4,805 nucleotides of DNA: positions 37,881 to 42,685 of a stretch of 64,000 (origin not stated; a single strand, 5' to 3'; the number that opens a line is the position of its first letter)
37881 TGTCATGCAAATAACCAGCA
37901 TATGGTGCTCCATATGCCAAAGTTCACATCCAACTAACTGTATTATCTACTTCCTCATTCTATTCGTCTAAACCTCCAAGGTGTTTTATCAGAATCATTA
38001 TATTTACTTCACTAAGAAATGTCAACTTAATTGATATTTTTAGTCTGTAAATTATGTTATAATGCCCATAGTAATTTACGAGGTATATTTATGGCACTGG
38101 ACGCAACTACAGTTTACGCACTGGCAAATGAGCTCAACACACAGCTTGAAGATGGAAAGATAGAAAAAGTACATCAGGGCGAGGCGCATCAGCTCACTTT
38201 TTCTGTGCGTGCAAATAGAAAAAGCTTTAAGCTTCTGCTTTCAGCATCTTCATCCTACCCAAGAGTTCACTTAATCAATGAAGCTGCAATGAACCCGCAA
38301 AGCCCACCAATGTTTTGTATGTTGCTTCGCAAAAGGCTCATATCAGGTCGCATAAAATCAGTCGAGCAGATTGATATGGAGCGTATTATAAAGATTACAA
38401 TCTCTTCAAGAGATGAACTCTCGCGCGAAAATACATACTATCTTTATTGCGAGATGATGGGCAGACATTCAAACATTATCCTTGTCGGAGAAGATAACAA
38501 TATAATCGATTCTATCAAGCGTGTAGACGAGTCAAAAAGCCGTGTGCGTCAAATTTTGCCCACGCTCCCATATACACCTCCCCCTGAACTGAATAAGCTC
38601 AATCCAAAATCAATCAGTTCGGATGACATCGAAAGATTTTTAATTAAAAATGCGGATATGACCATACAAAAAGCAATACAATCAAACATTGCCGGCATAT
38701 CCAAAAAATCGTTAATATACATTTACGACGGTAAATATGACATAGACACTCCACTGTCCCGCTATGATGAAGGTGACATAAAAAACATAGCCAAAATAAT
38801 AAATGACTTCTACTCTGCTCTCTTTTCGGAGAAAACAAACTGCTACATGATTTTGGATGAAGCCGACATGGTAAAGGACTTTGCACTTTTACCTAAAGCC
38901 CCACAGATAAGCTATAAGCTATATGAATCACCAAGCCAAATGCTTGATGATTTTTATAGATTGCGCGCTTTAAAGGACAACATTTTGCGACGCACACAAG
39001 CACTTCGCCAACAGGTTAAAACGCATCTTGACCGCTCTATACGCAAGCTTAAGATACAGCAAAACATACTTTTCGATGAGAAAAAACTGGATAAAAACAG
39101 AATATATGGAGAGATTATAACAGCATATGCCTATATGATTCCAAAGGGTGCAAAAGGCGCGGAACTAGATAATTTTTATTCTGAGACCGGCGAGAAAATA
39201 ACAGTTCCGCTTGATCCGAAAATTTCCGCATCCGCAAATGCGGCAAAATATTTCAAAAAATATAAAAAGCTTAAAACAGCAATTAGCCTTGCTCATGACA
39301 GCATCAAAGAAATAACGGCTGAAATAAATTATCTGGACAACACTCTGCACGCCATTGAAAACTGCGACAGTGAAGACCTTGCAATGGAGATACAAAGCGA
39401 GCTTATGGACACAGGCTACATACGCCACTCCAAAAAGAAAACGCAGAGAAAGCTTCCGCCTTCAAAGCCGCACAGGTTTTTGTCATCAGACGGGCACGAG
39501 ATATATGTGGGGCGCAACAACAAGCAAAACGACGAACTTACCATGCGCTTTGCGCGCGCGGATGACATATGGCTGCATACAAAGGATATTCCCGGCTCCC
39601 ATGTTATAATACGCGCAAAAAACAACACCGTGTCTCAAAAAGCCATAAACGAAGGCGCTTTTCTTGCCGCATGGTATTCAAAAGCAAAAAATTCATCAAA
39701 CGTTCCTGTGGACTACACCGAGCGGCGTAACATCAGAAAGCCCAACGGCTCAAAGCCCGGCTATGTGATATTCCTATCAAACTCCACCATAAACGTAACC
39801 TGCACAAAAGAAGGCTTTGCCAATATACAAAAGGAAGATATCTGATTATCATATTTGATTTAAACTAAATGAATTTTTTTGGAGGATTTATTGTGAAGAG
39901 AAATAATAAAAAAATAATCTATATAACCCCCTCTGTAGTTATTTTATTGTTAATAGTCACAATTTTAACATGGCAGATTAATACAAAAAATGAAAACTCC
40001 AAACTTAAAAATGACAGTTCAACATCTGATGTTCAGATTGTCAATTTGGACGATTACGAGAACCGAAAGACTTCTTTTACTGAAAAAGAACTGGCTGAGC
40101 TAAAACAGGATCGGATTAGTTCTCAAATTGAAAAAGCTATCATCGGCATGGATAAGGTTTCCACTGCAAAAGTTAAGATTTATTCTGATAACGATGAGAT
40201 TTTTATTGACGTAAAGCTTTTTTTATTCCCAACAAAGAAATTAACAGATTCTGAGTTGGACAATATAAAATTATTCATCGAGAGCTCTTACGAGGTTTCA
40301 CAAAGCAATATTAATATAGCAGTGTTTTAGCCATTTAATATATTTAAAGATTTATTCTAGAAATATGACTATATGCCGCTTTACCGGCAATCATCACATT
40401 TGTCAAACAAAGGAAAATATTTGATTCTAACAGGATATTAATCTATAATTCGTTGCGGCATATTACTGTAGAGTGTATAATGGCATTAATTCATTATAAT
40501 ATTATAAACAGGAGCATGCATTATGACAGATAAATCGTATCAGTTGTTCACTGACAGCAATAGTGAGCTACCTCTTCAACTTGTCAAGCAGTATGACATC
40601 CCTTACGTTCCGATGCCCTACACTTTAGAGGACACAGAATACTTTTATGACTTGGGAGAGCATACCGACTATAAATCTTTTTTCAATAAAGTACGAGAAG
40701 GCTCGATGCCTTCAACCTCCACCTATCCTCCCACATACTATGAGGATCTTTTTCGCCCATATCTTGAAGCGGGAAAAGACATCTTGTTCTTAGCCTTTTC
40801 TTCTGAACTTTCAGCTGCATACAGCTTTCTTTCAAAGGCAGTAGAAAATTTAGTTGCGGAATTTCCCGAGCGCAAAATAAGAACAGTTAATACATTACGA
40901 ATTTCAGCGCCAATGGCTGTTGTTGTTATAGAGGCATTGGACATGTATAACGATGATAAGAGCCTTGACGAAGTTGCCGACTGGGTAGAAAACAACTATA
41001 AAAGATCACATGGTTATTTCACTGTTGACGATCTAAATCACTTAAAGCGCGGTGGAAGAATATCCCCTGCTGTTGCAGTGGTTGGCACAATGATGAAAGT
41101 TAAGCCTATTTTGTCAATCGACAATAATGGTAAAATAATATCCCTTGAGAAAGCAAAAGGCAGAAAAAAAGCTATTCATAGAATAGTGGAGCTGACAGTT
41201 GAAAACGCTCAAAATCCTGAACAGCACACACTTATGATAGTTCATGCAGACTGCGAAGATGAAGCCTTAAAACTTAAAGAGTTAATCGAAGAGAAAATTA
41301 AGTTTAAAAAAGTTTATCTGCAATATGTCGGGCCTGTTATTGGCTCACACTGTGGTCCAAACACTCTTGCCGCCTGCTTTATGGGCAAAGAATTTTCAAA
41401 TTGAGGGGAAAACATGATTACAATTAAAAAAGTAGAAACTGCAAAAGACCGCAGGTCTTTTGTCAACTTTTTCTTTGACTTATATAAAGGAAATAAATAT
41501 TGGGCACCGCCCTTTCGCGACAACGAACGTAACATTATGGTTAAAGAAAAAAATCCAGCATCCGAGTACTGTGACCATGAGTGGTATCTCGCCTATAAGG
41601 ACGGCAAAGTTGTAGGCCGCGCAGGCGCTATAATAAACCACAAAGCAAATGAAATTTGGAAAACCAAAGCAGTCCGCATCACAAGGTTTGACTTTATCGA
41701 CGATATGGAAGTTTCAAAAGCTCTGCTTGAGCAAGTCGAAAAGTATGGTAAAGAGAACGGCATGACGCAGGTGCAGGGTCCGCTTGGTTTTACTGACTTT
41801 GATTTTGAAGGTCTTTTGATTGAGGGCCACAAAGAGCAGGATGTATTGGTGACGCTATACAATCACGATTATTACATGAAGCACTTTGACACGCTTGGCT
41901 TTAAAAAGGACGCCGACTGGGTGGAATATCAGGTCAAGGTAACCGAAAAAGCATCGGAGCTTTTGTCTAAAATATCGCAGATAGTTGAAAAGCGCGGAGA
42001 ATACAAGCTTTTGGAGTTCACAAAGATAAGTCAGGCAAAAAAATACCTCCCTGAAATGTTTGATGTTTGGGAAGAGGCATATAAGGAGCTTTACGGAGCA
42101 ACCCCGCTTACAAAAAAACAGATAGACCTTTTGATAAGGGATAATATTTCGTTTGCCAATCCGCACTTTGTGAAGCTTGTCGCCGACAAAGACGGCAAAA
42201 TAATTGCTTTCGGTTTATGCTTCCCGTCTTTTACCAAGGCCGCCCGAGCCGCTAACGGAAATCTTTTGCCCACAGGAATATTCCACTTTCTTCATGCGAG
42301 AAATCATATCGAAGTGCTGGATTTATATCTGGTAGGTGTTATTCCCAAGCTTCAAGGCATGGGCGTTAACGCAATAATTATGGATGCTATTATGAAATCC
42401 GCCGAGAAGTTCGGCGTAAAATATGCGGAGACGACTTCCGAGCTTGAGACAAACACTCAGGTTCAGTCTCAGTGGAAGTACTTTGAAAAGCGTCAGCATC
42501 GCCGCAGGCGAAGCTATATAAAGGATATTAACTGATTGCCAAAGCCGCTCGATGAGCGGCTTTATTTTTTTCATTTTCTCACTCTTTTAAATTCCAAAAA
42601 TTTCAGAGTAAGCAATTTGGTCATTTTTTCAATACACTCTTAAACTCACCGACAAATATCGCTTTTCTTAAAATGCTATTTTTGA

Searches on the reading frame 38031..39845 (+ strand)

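Call 68: search_protein_families(library=pfam, proteins=[window:38031-39845:+], max_evalue=0.01)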
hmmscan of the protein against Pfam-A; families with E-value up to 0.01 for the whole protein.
window:38031-39845:+ (604 aa): 3 families
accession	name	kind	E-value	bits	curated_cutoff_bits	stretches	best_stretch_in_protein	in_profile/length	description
PF05833.16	NFACT_N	-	1.8e-131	439.5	31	1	24-474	1-453/456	NFACT N-terminal and middle domains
PF05670.18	NFACT-R_1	-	5.1e-15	56.4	29.8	1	479-573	1-98/112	NFACT protein RNA binding domain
PF18297.6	NFACT-R_2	-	3.9e-08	33.8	26.9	1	483-567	4-84/104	NFACT protein RNA binding domain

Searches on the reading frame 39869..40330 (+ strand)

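Call 68: search_protein_families(library=pfam, proteins=[window:39869-40330:+], max_evalue=0.01)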
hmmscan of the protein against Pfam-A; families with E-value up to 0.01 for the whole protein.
window:39869-40330:+ (153 aa): 1 family
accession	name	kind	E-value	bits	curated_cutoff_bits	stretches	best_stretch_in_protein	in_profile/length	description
PF01514.23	YscJ_FliF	-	0.004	17.5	24.4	1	58-114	69-124/179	Secretory protein of YscJ/FliF family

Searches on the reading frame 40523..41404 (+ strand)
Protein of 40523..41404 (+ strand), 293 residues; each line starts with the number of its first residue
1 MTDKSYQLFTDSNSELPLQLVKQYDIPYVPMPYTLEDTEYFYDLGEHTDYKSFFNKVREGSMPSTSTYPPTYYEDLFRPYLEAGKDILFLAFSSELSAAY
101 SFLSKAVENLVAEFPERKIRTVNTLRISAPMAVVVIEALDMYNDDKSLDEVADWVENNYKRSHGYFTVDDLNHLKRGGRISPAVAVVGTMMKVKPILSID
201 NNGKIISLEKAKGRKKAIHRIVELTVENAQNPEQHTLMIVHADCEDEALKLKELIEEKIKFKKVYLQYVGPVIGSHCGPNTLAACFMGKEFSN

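Call 68: search_protein_families(library=pfam, proteins=[window:40523-41404:+], max_evalue=0.01)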
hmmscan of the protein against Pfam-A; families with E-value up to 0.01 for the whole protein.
window:40523-41404:+ (293 aa): 1 family
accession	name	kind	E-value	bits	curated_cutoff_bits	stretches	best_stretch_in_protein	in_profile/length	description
PF02645.21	DegV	-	1.2e-67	228.7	27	1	7-287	3-278/280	Uncharacterised protein, DegV family COG1307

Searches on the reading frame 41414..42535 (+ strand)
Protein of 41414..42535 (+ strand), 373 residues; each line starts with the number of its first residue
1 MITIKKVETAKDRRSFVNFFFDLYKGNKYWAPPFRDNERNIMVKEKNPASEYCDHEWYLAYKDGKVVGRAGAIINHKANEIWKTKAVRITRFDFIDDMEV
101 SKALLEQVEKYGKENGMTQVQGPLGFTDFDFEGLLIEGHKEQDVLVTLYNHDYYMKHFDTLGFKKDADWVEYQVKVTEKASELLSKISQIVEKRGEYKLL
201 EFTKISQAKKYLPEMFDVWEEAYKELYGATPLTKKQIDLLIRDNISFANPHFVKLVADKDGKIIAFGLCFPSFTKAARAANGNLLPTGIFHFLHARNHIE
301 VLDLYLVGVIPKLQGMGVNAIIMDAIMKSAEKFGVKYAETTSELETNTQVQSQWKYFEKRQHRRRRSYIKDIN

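Call 3: search_protein_families(library=pfam, proteins=[window:41414-42535:+], max_evalue=1)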
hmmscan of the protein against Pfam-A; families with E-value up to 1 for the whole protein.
window:41414-42535:+ (373 aa): 2 families
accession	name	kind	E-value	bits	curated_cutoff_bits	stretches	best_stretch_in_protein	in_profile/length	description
PF00583.31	Acetyltransf_1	-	3.9e-09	37.2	20.7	2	216-342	5-100/116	Acetyltransferase (GNAT) family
PF13508.13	Acetyltransf_7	-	0.0019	18.9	27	0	255-344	6-67/84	Acetyltransferase (GNAT) domain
